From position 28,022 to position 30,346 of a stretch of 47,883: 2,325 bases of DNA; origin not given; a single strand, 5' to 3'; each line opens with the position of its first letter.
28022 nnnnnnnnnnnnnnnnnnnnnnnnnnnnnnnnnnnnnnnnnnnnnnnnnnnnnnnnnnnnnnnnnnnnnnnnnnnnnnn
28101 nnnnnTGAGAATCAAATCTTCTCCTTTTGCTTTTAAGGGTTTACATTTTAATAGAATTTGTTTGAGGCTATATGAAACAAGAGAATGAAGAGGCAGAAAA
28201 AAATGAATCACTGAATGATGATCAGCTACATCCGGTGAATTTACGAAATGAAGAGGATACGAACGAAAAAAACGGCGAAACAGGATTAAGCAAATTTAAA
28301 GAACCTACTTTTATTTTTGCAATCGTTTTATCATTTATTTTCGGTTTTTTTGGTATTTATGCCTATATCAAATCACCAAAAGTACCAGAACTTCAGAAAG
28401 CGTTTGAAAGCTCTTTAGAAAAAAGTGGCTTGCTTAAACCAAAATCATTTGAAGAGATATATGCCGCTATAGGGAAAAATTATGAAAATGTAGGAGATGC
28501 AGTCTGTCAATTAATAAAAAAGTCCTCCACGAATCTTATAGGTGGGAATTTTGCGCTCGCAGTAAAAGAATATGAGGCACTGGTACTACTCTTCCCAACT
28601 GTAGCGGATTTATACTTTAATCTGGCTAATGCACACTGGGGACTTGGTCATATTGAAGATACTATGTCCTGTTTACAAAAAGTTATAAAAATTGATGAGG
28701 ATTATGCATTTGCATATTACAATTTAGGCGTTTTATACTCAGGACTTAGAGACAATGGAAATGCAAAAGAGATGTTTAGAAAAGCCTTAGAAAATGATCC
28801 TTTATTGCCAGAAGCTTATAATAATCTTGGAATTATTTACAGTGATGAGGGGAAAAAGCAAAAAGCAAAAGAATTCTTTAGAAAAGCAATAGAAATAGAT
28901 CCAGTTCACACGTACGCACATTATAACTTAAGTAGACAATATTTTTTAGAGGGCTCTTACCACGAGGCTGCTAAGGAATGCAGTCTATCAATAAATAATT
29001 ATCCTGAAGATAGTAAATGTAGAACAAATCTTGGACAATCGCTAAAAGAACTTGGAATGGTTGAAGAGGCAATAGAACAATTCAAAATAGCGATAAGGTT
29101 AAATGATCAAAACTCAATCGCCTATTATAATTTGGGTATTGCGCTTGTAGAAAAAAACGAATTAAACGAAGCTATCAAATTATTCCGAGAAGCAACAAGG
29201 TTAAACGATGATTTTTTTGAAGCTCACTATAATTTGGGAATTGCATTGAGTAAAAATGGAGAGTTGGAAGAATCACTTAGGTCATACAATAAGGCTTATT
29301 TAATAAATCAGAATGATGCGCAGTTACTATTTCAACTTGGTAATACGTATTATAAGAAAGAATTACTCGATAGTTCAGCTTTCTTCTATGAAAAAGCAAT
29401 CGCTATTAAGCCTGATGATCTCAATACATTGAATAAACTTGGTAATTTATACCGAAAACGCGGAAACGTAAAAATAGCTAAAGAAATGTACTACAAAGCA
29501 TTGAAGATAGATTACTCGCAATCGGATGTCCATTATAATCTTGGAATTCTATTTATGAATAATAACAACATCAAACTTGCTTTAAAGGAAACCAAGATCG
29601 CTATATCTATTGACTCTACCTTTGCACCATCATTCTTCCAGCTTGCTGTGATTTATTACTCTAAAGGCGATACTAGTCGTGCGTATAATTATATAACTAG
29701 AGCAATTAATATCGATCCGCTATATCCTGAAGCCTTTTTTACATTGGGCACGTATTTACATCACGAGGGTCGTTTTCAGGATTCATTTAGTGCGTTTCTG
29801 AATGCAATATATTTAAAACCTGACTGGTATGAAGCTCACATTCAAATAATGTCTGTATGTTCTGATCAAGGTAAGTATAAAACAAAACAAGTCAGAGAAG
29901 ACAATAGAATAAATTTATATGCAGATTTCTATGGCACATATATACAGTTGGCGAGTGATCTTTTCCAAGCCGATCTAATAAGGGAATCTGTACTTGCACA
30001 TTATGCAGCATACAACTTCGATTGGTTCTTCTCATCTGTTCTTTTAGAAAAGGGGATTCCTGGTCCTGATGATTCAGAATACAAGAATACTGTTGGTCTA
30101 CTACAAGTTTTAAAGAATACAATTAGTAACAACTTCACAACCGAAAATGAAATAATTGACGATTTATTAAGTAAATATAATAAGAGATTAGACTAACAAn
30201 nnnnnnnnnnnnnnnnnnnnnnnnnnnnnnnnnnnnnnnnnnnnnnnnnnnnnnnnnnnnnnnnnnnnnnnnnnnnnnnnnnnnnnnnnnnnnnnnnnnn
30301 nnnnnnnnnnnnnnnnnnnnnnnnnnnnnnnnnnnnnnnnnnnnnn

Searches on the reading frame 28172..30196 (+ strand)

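Call 51: search_protein_families(library=pfam, proteins=[window:28172-30196:+], max_evalue=0.0001)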
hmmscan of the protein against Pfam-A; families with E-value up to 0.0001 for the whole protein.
window:28172-30196:+ (674 aa): 27 families (the best 25 are shown)
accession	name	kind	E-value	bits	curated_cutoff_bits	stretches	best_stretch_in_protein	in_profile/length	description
PF07719.23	TPR_2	-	1.1e-64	209.7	27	3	213-244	1-32/34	Tetratricopeptide repeat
PF00515.34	TPR_1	-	2e-64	211.4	27.8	4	213-244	1-32/34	Tetratricopeptide repeat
PF13181.12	TPR_8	-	1.4e-58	190.5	25.7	2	214-245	2-33/34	Tetratricopeptide repeat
PF13431.12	TPR_17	-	1.2e-55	181.6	24.4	1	202-233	2-33/34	Tetratricopeptide repeat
PF13414.12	TPR_11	-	2.7e-52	174.6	26.8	4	324-363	3-42/42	TPR repeat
PF13432.12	TPR_16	-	2.7e-37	127.2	32.7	3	286-344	2-60/65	Tetratricopeptide repeat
PF13424.12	TPR_12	-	3.1e-34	117.4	30.1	0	350-413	4-75/77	Tetratricopeptide repeat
PF14559.12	TPR_19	-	1.7e-27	96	25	0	325-384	1-60/68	Tetratricopeptide repeat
PF13428.12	TPR_14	-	2.3e-27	93.1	23.5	0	317-356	3-42/44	Tetratricopeptide repeat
PF13374.12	TPR_10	-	3.6e-23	81.3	27.5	0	417-446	2-31/42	Tetratricopeptide repeat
PF13176.12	TPR_7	-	4.8e-21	73.4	27.9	0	488-515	2-31/36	Tetratricopeptide repeat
PF13174.12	TPR_6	-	1.3e-20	73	26.3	0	181-210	2-31/33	Tetratricopeptide repeat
PF23914.1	TPR_CcmH_CycH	-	3.1e-11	43.8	42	0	178-281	49-155/158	Cytochrome c-type biogenesis protein H TPR domain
PF12895.13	ANAPC3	-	8.1e-11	42.5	27.2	0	235-303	11-78/82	Anaphase-promoting complex, cyclosome, subunit 3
PF24575.1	TPR_Slam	-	1.8e-10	41.6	35.2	0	315-368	47-100/104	Surface lipoprotein assembly modifier, N-terminal TPR repeats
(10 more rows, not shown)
